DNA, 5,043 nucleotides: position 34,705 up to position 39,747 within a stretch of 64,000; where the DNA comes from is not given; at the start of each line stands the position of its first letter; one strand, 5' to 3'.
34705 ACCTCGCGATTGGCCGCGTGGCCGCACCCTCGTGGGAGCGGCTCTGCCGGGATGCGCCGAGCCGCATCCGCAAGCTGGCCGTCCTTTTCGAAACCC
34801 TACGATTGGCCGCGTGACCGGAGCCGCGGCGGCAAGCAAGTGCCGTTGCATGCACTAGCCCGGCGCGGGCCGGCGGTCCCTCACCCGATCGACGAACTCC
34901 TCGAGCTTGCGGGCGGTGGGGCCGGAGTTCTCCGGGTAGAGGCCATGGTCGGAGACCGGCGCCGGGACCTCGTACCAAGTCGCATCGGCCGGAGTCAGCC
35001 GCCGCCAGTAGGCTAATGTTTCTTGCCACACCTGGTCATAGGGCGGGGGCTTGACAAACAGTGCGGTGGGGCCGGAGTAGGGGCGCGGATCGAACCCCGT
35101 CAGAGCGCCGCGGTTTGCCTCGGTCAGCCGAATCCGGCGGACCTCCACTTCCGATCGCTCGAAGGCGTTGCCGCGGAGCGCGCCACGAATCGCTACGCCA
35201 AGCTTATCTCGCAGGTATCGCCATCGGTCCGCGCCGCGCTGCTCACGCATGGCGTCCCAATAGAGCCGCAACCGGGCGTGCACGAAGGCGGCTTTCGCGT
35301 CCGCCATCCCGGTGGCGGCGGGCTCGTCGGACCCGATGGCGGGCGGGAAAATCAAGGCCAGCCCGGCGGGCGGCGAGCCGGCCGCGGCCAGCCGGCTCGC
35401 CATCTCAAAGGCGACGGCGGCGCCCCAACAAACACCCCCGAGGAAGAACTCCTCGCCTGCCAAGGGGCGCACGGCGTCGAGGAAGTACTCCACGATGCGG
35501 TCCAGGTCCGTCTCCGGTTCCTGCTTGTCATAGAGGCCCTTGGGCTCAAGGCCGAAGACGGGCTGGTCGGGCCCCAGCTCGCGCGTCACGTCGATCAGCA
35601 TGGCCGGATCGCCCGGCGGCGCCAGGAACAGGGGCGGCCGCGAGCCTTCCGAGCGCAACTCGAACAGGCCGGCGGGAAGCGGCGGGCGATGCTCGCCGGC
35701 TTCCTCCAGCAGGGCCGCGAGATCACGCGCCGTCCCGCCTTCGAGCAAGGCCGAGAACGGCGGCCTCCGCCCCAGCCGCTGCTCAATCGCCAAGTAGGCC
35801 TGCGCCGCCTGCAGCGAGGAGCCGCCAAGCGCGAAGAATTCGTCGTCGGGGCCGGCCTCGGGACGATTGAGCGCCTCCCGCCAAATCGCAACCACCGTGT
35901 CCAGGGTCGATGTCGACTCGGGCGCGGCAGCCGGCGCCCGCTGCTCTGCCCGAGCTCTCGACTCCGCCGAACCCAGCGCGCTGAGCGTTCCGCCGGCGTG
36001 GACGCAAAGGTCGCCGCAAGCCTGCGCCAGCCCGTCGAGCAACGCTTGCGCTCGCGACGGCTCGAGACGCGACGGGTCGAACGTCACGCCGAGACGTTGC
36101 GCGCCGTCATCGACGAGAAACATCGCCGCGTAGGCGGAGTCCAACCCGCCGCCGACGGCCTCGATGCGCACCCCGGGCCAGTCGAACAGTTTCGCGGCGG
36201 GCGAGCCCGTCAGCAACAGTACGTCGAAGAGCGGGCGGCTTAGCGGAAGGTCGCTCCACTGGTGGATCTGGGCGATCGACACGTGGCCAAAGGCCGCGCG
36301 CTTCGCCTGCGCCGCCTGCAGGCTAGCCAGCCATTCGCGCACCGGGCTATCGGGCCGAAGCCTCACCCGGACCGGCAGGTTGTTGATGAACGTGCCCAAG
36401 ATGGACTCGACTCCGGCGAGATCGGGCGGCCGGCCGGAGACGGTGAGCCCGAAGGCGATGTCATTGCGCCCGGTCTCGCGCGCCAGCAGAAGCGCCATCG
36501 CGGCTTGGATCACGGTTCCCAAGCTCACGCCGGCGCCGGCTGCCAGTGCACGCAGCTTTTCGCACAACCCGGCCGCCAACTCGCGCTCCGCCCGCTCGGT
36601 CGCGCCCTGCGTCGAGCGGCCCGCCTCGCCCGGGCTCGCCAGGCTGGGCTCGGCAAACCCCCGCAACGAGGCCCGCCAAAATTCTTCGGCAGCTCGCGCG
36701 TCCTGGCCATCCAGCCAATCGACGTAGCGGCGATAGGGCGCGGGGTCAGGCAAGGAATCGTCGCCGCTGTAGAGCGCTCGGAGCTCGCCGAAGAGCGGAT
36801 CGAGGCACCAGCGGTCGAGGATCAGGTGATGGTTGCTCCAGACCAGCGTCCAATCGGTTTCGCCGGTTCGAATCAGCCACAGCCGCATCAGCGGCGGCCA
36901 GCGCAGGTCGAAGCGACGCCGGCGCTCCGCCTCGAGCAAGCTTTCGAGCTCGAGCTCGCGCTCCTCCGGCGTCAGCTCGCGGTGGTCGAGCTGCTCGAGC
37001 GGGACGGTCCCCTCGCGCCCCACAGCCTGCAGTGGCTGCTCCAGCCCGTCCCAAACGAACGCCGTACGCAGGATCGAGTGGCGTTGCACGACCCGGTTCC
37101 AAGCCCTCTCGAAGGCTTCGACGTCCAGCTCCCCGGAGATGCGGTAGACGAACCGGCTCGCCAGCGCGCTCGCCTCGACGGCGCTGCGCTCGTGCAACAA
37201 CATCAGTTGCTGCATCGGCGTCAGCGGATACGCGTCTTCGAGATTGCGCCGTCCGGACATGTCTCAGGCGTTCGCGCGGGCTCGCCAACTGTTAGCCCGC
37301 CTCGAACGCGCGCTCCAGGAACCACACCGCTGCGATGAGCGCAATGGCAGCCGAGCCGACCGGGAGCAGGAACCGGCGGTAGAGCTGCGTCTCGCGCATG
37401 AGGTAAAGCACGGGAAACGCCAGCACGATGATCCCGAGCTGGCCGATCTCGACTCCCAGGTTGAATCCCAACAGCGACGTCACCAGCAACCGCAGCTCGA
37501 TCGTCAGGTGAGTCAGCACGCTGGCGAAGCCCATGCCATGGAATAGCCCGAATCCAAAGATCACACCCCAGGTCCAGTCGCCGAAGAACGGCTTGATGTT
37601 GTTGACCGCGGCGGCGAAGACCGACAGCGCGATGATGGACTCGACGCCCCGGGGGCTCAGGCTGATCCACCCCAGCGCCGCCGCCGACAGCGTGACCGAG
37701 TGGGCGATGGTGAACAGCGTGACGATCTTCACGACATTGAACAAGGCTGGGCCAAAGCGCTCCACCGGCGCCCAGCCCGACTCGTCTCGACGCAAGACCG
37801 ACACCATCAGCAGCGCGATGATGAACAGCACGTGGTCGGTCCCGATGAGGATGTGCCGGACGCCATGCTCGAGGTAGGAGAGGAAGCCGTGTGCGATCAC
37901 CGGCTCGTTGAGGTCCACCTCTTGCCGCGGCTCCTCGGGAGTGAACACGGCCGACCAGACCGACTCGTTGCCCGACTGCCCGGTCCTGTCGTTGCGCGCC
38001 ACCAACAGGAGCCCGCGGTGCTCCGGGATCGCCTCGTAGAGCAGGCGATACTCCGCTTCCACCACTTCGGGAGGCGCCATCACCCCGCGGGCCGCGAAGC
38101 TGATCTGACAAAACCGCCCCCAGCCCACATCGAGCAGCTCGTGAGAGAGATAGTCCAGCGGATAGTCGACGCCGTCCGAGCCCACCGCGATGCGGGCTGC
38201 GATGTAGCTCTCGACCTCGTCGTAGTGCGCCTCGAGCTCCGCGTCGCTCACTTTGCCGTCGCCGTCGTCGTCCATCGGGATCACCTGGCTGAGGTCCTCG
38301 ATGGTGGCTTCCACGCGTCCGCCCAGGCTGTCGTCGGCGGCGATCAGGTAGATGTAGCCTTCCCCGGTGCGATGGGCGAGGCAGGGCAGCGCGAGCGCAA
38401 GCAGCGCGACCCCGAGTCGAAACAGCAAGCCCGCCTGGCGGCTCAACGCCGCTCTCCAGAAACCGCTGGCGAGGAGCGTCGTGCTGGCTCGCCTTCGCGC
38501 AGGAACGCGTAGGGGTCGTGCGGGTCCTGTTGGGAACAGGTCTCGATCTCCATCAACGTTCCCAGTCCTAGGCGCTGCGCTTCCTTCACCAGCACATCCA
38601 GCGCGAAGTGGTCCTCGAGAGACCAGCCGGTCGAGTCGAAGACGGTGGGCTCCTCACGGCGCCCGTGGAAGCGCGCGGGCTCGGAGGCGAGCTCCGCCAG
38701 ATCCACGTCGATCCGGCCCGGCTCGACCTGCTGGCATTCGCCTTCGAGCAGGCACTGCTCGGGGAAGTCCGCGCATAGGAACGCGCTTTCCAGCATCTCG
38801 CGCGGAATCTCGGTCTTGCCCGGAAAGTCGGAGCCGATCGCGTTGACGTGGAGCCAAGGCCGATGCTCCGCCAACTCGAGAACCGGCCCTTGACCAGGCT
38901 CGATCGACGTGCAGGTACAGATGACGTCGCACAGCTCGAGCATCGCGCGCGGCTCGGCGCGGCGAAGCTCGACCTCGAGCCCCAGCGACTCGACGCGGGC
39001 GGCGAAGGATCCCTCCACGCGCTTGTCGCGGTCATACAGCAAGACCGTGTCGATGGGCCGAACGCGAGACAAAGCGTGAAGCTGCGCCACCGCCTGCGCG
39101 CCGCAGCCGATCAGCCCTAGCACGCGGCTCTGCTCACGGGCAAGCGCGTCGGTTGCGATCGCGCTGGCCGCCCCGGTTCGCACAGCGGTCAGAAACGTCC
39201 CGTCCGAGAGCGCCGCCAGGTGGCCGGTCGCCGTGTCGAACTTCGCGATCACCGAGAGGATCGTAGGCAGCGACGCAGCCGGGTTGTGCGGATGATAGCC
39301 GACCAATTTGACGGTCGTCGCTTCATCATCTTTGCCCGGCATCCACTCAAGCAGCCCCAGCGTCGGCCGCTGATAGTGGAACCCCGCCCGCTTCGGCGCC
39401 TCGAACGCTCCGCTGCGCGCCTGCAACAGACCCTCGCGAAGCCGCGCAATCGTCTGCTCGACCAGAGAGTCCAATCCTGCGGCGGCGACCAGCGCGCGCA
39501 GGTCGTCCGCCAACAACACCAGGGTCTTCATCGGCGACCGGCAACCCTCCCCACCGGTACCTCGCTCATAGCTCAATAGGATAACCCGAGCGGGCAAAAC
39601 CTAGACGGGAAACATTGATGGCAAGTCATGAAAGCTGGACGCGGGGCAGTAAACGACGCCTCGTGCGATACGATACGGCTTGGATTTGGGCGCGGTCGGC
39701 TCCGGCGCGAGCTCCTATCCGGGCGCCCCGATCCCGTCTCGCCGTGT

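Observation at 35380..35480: Releasing thioesterase has Cys instead of Ser at the nucleophile position (GVCWG)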

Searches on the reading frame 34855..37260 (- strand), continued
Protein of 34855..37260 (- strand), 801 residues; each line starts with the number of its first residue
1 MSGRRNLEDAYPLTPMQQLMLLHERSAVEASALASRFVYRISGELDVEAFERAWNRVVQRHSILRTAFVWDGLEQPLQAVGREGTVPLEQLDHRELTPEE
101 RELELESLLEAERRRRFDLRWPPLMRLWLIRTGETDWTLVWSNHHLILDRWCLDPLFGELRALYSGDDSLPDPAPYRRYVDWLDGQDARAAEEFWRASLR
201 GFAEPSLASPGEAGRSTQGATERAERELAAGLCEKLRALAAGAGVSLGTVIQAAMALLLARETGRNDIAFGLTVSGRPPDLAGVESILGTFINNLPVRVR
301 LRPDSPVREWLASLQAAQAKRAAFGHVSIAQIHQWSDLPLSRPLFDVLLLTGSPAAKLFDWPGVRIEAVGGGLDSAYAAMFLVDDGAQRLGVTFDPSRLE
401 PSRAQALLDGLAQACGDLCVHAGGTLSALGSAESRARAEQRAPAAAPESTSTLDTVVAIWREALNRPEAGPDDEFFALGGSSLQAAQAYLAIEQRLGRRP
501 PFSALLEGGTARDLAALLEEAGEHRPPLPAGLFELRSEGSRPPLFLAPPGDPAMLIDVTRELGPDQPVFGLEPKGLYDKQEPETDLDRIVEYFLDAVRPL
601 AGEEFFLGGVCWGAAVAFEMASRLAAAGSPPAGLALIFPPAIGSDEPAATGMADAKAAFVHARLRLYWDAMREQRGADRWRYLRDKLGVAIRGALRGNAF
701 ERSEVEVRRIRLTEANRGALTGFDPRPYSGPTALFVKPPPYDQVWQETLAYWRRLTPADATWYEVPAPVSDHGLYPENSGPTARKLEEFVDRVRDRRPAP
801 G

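Call 30: search_protein_families(library=ncbifam, proteins=[window:34858-37260:-], max_evalue=0.00001)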
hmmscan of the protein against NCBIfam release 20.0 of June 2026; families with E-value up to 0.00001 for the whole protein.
window:34858-37260:- (801 aa): 4 families
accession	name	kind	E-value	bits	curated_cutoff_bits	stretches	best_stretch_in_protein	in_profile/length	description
NF004282.0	PRK05691.1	subfamily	8.5e-74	247.7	4090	2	6-350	3253-3611/4334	non-ribosomal peptide synthase/polyketide synthase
NF041803.1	NRPS_SolG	exception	2.1e-32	111.7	2200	1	3-349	104-449/1163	solanimycin non-ribosomal peptide synthetase SolG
NF047350.1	aureusi_NRPS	equivalog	3.7e-24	83.8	2500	1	8-349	992-1325/2373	aureusimine non-ribosomal peptide synthetase AusA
NF038078.1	NRPS_MxcG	equivalog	1.6e-18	65.5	2300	2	12-309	6-303/1442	myxochelin non-ribosomal peptide synthetase MxcG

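Call 42: find_encoding_contigs(protein=P0229, flank=10000, max_places=2)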
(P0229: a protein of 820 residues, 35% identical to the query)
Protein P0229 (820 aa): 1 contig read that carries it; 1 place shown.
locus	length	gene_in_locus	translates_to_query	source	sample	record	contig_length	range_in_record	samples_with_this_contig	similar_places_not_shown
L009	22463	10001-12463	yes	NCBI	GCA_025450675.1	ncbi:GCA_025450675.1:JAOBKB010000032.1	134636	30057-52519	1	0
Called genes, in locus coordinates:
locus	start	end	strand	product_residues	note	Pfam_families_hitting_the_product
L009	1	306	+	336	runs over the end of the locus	PF00199:Catalase (faint)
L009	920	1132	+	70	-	-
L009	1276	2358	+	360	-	PF05222:AlaDh_PNT_N, PF01262:AlaDh_PNT_C (weak)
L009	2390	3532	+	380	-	PF03435:Sacchrp_dh_NADP, PF16653:Sacchrp_dh_C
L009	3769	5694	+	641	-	PF00664:ABC_membrane (weak), PF13555:AAA_29 (faint), PF00005:ABC_tran, PF02463:SMC_N (faint)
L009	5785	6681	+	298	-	PF13489:Methyltransf_23, PF13847:Methyltransf_31, PF08241:Methyltransf_11 (weak), PF13649:Methyltransf_25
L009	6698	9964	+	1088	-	PF00668:Condensation, PF00501:AMP-binding, PF13193:AMP-binding_C, PF00550:PP-binding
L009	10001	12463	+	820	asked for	PF00668:Condensation, PF00550:PP-binding, PF00975:Thioesterase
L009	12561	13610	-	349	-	PF13649:Methyltransf_25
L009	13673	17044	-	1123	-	PF00668:Condensation, PF00501:AMP-binding, PF13193:AMP-binding_C, PF00550:PP-binding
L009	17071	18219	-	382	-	PF20420:DUF6702 (faint), PF13795:HupE_UreJ_2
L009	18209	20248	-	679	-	PF01757:Acyl_transf_3, PF19040:SGNH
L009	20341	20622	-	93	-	-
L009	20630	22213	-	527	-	PF00501:AMP-binding, PF13193:AMP-binding_C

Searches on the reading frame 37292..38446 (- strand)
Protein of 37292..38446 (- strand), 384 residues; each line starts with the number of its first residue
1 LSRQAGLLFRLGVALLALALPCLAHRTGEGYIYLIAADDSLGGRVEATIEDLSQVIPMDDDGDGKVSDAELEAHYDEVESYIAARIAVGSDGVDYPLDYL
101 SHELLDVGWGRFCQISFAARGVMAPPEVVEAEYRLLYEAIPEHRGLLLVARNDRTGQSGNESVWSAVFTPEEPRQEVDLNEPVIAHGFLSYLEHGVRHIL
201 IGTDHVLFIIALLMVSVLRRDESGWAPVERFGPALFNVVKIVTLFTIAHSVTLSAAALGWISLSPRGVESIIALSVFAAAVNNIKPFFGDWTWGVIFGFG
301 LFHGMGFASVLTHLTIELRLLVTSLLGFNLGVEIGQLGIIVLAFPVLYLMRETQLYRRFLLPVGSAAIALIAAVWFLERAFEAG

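Call 9: search_protein_families(library=pfam, proteins=[window:37292-38446:-], max_evalue=0.001)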
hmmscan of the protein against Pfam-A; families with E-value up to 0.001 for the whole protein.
window:37292-38446:- (384 aa): 2 families
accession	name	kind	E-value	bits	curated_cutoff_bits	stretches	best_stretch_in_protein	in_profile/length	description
PF13795.12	HupE_UreJ_2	-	9.6e-44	149.2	24.5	1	191-353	1-155/156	HupE / UreJ protein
PF04955.18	HupE_UreJ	-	0.00089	19.2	23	0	185-352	12-159/179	HupE / UreJ protein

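Call 30: search_protein_families(library=ncbifam, proteins=[window:37292-38446:-], max_evalue=0.00001)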
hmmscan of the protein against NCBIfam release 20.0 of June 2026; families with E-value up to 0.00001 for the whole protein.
window:37292-38446:- (384 aa): 0 families

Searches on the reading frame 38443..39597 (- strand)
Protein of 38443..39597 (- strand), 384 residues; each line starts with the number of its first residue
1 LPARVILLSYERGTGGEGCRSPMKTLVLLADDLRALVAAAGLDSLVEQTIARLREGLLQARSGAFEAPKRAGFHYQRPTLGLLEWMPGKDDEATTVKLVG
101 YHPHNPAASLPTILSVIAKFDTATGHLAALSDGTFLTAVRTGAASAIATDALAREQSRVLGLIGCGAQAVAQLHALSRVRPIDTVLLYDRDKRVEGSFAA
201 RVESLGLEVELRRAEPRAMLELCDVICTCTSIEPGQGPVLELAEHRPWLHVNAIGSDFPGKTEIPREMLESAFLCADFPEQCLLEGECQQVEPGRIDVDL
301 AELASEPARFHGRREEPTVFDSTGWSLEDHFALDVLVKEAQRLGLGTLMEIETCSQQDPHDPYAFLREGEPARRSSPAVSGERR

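Call 9: search_protein_families(library=pfam, proteins=[window:38443-39597:-], max_evalue=0.001)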
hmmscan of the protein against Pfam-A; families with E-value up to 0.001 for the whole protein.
window:38443-39597:- (384 aa): 1 family
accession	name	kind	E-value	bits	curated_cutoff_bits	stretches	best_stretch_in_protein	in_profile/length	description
PF02423.21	OCD_Mu_crystall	-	8.4e-58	196.2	24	1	41-336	12-306/314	Ornithine cyclodeaminase/mu-crystallin family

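Call 30: search_protein_families(library=ncbifam, proteins=[window:38443-39597:-], max_evalue=0.00001)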
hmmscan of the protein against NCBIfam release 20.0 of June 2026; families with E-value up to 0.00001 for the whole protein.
window:38443-39597:- (384 aa): 13 families
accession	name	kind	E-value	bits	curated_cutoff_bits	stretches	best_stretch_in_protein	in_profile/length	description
NF005762.1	PRK07589.1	equivalog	1.2e-55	188.8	350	1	30-365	6-333/334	ornithine cyclodeaminase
TIGR02371.1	ala_DH_arch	equivalog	4.9e-46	157.3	409.15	1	53-347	23-320/325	alanine dehydrogenase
NF045643.1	ImmsucRedBhcD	equivalog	1.6e-37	129.6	500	1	91-348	61-318/321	iminosuccinate reductase BhcD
NF006379.0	PRK08618.1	equivalog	1e-36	127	417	1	86-350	54-325/326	ornithine cyclodeaminase family protein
NF006141.0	PRK08291.1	equivalog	5.9e-36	124.1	408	1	96-347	70-326/330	cyclodeaminase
NF005603.0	PRK07340.1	equivalog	8.1e-36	123.8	266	1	50-339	22-302/307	delta(1)-pyrroline-2-carboxylate reductase family protein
NF004793.0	PRK06141.1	equivalog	6.7e-34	117.3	322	1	57-340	22-311/314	bifunctional Delta(1)-pyrroline-2-carboxylate/Delta(1)-piperideine-2-carboxylate reductase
TIGR02992.1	ectoine_eutC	equivalog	1e-29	103.6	471.65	1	95-342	66-318/326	ectoine utilization protein EutC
NF005296.0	PRK06823.1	equivalog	2.9e-27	95.5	438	1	89-329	59-302/315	ornithine cyclodeaminase family protein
NF045512.1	PyrPipCarbRedLhpI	equivalog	4.1e-24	85.3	400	1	48-283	16-242/298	bifunctional Delta(1)-pyrroline-2-carboxylate/Delta(1)-piperideine-2-carboxylate reductase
NF005011.0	PRK06407.1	subfamily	2.7e-21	76.1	337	1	108-332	70-291/302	ornithine cyclodeaminase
TIGR03944.1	dehyd_SbnB_fam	equivalog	1.7e-18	66.8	326.9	1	88-232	62-208/327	2,3-diaminopropionate biosynthesis protein SbnB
NF004848.0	PRK06199.1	subfamily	1.9e-12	47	362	1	92-253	90-253/379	tyramine oxidase subunit B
